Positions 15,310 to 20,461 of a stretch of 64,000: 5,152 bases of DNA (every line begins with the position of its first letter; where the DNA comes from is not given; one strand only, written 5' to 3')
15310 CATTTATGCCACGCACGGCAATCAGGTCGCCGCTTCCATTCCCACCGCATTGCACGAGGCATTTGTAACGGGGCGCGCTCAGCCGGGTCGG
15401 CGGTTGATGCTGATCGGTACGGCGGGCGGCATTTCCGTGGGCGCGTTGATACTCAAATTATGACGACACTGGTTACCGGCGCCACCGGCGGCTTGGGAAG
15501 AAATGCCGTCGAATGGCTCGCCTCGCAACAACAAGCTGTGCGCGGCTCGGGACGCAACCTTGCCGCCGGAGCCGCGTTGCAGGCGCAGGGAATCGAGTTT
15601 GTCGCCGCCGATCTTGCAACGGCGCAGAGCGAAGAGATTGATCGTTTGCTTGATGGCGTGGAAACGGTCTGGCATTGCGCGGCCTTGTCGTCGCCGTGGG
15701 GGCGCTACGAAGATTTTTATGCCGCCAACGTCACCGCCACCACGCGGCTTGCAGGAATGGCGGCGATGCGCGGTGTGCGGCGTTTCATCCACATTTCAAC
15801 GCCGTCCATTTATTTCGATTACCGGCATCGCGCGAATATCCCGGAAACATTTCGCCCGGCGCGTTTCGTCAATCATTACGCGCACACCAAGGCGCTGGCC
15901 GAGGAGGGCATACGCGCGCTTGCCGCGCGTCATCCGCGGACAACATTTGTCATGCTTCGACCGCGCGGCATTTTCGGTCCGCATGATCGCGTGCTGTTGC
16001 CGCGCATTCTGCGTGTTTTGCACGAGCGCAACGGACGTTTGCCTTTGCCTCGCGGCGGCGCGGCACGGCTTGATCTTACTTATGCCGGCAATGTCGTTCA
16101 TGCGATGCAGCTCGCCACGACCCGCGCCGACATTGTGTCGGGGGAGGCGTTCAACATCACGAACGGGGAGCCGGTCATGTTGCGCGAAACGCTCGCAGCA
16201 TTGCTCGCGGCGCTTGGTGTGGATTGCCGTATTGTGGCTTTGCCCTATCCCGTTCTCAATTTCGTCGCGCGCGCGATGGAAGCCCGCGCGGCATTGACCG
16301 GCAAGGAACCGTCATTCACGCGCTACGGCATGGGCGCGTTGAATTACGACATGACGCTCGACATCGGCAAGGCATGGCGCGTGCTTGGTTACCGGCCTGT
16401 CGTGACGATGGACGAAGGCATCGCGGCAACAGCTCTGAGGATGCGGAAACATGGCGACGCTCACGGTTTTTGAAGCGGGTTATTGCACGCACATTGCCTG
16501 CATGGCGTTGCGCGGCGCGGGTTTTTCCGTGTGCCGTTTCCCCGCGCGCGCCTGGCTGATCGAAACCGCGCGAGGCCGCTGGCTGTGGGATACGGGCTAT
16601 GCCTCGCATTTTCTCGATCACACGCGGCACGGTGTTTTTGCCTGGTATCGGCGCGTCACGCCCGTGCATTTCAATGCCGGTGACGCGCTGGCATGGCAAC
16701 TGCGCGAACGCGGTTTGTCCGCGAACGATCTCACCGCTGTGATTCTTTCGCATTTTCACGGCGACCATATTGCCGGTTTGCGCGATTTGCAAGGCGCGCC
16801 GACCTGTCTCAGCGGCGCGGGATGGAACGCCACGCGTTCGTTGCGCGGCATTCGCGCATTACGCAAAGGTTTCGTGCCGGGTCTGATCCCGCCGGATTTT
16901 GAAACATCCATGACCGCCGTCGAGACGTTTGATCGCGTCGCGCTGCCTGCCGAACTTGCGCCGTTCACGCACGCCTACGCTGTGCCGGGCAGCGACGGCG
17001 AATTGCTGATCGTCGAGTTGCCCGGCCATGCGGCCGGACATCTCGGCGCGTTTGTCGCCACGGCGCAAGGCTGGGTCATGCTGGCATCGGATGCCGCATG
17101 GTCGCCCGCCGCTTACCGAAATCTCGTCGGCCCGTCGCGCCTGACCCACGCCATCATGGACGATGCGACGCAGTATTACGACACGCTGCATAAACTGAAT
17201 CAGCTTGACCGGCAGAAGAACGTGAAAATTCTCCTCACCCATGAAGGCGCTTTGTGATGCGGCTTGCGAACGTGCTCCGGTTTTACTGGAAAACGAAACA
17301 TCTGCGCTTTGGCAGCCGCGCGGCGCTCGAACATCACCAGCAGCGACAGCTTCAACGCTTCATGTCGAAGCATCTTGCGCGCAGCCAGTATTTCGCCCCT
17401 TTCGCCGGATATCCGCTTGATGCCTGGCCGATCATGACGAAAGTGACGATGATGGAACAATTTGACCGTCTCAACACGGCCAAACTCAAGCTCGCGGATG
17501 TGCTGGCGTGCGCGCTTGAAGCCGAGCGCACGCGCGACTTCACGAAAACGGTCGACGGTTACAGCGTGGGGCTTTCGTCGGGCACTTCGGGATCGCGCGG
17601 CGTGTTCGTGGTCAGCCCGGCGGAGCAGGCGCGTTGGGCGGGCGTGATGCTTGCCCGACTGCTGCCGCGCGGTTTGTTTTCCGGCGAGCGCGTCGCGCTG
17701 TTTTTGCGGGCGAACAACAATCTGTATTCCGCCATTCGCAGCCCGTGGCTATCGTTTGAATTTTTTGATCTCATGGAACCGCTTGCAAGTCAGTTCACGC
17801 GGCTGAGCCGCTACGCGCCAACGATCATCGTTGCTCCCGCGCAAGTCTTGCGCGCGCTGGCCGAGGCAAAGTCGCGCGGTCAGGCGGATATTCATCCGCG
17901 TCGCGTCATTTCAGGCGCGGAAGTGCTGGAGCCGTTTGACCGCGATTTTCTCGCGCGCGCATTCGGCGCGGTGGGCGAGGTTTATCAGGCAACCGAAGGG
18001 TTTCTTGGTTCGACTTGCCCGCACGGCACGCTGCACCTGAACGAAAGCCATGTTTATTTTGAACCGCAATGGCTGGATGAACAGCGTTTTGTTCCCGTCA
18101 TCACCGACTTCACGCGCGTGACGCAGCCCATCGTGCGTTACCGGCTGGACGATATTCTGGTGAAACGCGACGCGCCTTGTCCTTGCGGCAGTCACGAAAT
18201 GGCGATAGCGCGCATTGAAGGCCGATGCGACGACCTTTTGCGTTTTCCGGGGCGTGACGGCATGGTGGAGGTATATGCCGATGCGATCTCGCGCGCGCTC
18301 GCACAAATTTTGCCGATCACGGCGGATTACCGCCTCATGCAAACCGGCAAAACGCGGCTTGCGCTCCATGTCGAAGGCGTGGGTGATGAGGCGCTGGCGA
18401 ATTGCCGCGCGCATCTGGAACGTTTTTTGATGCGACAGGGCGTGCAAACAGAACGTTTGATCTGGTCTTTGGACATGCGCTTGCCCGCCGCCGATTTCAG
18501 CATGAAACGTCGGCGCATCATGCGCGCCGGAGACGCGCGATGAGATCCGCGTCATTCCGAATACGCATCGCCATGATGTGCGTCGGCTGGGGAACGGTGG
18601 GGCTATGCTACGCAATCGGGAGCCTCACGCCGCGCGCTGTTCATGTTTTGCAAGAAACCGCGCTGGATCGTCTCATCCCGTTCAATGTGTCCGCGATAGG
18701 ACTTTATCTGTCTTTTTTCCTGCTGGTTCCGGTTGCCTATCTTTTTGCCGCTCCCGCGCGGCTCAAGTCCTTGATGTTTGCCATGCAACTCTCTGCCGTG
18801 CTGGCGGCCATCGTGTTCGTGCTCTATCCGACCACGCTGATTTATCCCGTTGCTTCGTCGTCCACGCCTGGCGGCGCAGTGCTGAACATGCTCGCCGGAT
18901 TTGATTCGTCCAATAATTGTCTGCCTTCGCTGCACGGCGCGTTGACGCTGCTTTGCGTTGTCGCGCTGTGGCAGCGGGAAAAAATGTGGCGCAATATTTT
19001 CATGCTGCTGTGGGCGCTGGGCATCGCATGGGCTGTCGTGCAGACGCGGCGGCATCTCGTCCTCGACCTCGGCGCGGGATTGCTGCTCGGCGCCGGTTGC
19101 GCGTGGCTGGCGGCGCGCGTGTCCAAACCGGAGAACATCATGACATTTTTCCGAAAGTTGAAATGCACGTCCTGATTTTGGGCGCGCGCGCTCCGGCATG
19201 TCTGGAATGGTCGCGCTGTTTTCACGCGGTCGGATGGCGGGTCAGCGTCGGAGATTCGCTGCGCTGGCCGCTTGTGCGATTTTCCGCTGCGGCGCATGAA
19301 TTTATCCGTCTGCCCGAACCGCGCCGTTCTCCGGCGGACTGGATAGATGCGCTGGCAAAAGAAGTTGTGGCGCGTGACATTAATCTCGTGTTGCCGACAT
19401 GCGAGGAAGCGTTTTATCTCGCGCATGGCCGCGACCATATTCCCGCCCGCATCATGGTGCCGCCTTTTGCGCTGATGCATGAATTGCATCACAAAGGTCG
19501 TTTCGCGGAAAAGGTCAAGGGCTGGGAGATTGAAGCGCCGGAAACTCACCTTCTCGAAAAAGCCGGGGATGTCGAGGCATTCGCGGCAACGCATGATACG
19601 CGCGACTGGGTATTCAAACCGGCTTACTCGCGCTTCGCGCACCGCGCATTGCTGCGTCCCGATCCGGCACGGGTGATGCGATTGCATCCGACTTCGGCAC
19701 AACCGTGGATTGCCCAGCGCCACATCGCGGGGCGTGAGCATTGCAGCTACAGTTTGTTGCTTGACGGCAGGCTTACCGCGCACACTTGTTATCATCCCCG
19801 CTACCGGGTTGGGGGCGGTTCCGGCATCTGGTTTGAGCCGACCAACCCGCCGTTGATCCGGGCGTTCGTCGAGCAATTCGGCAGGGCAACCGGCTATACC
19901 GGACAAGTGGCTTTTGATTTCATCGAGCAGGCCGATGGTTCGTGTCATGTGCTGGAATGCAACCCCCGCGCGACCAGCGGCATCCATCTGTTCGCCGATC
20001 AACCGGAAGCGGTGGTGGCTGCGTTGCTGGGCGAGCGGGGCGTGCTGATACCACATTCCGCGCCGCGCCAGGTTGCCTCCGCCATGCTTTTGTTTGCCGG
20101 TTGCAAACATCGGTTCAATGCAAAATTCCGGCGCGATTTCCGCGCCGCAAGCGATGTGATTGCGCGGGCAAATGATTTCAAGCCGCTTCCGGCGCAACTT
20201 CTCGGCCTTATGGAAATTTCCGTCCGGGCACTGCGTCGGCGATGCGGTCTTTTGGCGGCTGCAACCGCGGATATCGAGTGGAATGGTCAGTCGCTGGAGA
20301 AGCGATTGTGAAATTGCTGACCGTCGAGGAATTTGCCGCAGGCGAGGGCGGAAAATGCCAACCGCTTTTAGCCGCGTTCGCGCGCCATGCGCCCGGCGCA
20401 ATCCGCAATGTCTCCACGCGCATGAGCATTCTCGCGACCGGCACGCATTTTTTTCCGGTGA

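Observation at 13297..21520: Promoter capture: an 8-gene operon is bracketed by a duplicated leaderless promoter, operator and the first 7 codons of the arsR gene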

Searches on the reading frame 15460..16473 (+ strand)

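Call 5: search_protein_families(library=pfam, proteins=[window:15460-16473:+])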
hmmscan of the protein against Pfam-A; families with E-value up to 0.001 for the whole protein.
window:15460-16473:+ (337 aa): 9 families
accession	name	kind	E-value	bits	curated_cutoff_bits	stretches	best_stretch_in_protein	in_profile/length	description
PF01370.27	Epimerase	-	7.7e-31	107.8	20.9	1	4-233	2-239/240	NAD dependent epimerase/dehydratase family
PF01073.25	3Beta_HSD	-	7.3e-24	84.7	22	1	4-257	1-273/280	3-beta hydroxysteroid dehydrogenase/isomerase family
PF07993.18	NAD_binding_4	-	1.9e-16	60.5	20.1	1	42-173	60-209/258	Male sterility protein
PF16363.11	GDP_Man_Dehyd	-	2.1e-13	50.9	27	1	4-323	1-331/332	GDP-mannose 4,6 dehydratase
PF13460.12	NAD_binding_10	-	1e-12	48.7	27.2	1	7-169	1-144/184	NAD(P)H-binding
PF04321.23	RmlD_sub_bind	-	1.3e-10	41.3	27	1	1-190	1-170/287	RmlD substrate binding domain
PF05368.20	NmrA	-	4.6e-09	36.7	27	1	3-114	5-107/298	NmrA-like family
PF02719.21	Polysacc_synt_2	-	2e-05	24.4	20.2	1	4-115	2-129/293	Polysaccharide biosynthesis protein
PF00106.31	adh_short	-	0.00049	20.1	26.6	1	3-68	3-72/195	short chain dehydrogenase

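Call 6: search_protein_families(library=ncbifam, proteins=[window:15460-16473:+])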
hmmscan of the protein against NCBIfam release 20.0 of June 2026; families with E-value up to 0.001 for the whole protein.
window:15460-16473:+ (337 aa): 20 families
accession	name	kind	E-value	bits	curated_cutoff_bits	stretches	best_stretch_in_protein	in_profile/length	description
NF042422.1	oxyalk_red_OleD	equivalog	1.9e-48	165.6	580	1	1-324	1-324/329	2-alkyl-3-oxoalkanoate reductase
NF042423.1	oxyalk_red_Shew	equivalog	2.2e-42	145.3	580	1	3-322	11-329/331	2-alkyl-3-oxoalkanoate reductase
TIGR03466.1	HpnA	hypoth_equivalog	5.8e-32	110.9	367.65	1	1-324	1-317/327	hopanoid-associated sugar epimerase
NF052578.1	StrlDmthSdmBMthl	equivalog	2.2e-22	80.2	600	1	1-318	1-313/328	sterol demethylase protein SdmB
TIGR01746.1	Thioester-redct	subfamily_domain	6.8e-12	45.3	213.35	1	3-173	2-197/371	thioester reductase domain-containing protein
TIGR04180.1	EDH_00030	hypoth_equivalog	8.6e-12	44.7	475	1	4-259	2-263/297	NAD-dependent 4,6-dehydratase LegB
TIGR01179.1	galE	equivalog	5.4e-10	38.6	262.3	1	4-173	3-178/332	UDP-glucose 4-epimerase GalE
TIGR01181.1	dTDP_gluc_dehyt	equivalog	1.7e-09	37.2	365.1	1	3-325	2-308/321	dTDP-glucose 4,6-dehydratase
TIGR01214.1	rmlD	equivalog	5e-07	29.1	224.05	1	4-175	3-154/285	dTDP-4-dehydrorhamnose reductase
TIGR02197.1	heptose_epim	equivalog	3.7e-06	26.3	274.6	1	4-262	2-272/316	ADP-glyceromanno-heptose 6-epimerase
NF005539.0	PRK07201.1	equivalog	1.1e-05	24.4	549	1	1-255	1-269/657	SDR family oxidoreductase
NF005467.0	PRK07060.1-5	equivalog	5.4e-05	22.9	360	1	3-76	12-87/245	SDR family oxidoreductase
NF004826.0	PRK06182.1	subfamily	0.00011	21.6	305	1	3-57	7-61/274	oxidoreductase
NF041293.1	G6PDh_Azf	equivalog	0.00014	21.4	400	1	3-133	5-134/252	NAD-dependent glucose-6-phosphate dehydrogenase Azf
NF047350.1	aureusi_NRPS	equivalog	0.00024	18.1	2500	1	45-118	2090-2159/2373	aureusimine non-ribosomal peptide synthetase AusA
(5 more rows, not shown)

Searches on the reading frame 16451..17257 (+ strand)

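Call 5: search_protein_families(library=pfam, proteins=[window:16451-17257:+])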
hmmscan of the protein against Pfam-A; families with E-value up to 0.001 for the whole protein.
window:16451-17257:+ (268 aa): 2 families
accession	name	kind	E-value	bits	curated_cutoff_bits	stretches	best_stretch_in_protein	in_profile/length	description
PF00753.33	Lactamase_B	-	1.2e-11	45.4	22.7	1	31-171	5-128/196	Metallo-beta-lactamase superfamily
PF12706.13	Lactamase_B_2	-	2e-06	28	27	1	74-228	5-156/200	Beta-lactamase superfamily domain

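Call 6: search_protein_families(library=ncbifam, proteins=[window:16451-17257:+])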
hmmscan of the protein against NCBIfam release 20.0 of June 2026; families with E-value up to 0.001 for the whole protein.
window:16451-17257:+ (268 aa): 11 families
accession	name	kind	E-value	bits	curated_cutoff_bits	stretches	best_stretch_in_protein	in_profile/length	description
NF047925.1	pyridox_lacton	equivalog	8.8e-16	58.5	325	1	23-265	27-253/268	4-pyridoxolactonase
NF045699.1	AHLLactAiiA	equivalog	9.7e-14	51.1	375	1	25-127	27-129/251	quorum-quenching N-acyl homoserine lactonase AiiA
NF045700.1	AHLLactAttM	equivalog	1.5e-12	47.6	390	2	175-265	161-246/257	AttM family quorum-quenching N-acyl homoserine lactonase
NF047976.1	lactonase_AhlS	equivalog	2.7e-09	36.5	475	1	191-266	189-261/276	AhlS family quorum-quenching N-acyl homoserine lactonase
NF047979.1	lactonase_AidB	equivalog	6.2e-08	32.2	360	1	83-113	83-113/271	AidB family quorum-quenching N-acyl homoserine lactonase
TIGR02651.1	RNase_Z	equivalog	2.4e-07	30.1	292.95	1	74-111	32-69/302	ribonuclease Z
NF000801.0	PRK00055.1-3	equivalog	3e-06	26.5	252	1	74-112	34-72/307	ribonuclease Z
TIGR03413.1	GSH_gloB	equivalog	7.5e-06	25.5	200.8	0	93-116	43-66/248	hydroxyacylglutathione hydrolase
NF000805.0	PRK00055.2-3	equivalog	1.9e-05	24.1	416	1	72-111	34-73/307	ribonuclease Z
NF047919.1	lactonase_YtnP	equivalog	0.00051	19.3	425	1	80-115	86-121/274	YtnP family quorum-quenching lactonase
NF000806.0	PRK00055.2-4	equivalog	0.00077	18.8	363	0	77-113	37-73/280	ribonuclease Z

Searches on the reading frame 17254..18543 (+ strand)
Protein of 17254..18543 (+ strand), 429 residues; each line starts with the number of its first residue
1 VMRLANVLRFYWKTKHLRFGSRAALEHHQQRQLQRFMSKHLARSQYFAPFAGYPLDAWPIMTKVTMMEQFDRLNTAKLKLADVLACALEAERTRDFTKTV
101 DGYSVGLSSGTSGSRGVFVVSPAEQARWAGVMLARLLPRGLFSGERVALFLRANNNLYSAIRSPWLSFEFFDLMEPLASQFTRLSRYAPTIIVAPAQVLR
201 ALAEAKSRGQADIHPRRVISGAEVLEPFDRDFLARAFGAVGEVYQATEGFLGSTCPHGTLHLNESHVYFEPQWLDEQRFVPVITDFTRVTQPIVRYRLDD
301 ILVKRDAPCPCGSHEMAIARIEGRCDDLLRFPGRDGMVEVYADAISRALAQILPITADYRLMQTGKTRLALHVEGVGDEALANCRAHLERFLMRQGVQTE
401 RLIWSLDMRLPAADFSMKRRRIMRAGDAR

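Call 5: search_protein_families(library=pfam, proteins=[window:17254-18543:+])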
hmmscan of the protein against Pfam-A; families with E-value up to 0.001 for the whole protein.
window:17254-18543:+ (429 aa): 0 families

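Call 6: search_protein_families(library=ncbifam, proteins=[window:17254-18543:+])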
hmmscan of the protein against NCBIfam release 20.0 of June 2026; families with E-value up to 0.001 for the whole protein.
window:17254-18543:+ (429 aa): 6 families
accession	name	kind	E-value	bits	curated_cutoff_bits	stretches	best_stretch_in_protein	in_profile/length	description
TIGR02304.1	aden_form_hyp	equivalog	4.2e-152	507.1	251.9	1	7-424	5-426/430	F390 synthetase-related protein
NF045666.1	DVU1553_fam_AMP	equivalog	2.3e-12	46.6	300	1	94-324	112-330/331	DVU_1553 family AMP-dependent CoA ligase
NF041878.1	paak_haloarch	equivalog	1.6e-06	27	700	1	282-362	282-358/427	phenylacetate--CoA ligase PaaK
NF053551.1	FlxY_rubin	equivalog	9.2e-06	24.6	520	1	282-353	280-347/424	flexirubin biosynthesis putative acyl-CoA ligase FlxY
NF041217.1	BagE_FevW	exception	2.1e-05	23.6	800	1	240-326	220-312/424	bagremycin/ferroverdin synthetase BagE/FevW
TIGR02155.1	PA_CoA_ligase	equivalog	3.2e-05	22.7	646.3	1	280-394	275-383/422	phenylacetate--CoA ligase PaaK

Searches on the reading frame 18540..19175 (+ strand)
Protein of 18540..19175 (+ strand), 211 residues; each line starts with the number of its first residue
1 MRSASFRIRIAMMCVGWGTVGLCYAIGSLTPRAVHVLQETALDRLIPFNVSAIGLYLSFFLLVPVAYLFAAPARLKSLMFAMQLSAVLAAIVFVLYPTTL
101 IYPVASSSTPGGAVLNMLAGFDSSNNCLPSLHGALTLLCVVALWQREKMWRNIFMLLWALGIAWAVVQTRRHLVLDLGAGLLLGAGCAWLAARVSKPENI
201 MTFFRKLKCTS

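Call 32: search_protein_families(library=pfam, proteins=[window:18540-19175:+], max_evalue=0.01)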
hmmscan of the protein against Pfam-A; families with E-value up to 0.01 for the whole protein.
window:18540-19175:+ (211 aa): 2 families
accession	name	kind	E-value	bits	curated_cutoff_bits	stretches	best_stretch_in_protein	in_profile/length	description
PF14378.12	PAP2_3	-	4.4e-10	40.1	27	1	56-190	36-190/190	PAP2 superfamily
PF01569.27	PAP2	-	3e-06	27.4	27.2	1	119-196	47-126/130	PAP2 superfamily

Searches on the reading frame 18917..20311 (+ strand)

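Call 5: search_protein_families(library=pfam, proteins=[window:18917-20311:+])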
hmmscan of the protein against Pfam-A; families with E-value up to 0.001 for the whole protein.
window:18917-20311:+ (464 aa): 0 families

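Call 6: search_protein_families(library=ncbifam, proteins=[window:18917-20311:+])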
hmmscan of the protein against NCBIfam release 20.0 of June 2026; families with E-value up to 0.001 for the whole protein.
window:18917-20311:+ (464 aa): 1 family
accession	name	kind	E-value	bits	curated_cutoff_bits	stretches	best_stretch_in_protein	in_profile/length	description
NF005315.0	PRK06849.1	equivalog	2.2e-111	372.6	406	1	82-461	4-388/389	hypothetical protein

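Call 32: search_protein_families(library=pfam, proteins=[window:19160-20311:+], max_evalue=0.01)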
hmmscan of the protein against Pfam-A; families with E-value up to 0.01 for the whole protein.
window:19160-20311:+ (383 aa): 0 families
